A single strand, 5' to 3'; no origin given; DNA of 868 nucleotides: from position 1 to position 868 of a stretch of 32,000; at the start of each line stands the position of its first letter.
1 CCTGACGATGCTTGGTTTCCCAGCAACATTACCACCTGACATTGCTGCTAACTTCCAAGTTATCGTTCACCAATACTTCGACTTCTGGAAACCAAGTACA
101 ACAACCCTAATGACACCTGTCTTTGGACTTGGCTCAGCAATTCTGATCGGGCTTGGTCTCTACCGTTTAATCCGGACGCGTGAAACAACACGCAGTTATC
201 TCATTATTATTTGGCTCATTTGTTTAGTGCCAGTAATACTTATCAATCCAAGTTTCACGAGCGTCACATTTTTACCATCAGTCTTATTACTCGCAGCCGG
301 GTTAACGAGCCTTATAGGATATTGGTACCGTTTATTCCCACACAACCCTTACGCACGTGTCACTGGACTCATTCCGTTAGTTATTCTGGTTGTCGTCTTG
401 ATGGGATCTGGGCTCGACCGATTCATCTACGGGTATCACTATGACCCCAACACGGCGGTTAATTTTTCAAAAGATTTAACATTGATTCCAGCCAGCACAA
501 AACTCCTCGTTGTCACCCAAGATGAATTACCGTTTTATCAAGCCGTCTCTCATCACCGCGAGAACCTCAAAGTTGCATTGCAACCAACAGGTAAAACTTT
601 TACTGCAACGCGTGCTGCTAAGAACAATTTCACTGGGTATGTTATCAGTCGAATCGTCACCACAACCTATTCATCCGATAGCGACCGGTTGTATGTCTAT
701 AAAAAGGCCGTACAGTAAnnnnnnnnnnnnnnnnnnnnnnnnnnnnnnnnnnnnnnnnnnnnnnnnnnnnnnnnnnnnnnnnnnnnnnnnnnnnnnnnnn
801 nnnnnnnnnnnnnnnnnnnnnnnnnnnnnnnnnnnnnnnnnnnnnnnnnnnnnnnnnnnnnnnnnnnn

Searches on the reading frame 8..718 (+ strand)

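Call 47: search_protein_families(library=pfam, proteins=[window:8-718:+])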
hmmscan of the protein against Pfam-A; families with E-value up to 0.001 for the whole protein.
window:8-718:+ (236 aa): 0 families

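Call 51: search_protein_families(library=pfam, max_evalue=0.1, proteins=[window:8-718:+])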
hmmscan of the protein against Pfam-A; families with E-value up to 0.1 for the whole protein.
window:8-718:+ (236 aa): 2 families
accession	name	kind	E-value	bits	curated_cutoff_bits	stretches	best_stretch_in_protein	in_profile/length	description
PF15711.10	ILEI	-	0.02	15.8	27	0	137-200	17-74/90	Interleukin-like EMT inducer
PF09552.15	RE_BstXI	-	0.045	13.4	25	1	172-227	82-138/290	BstXI restriction endonuclease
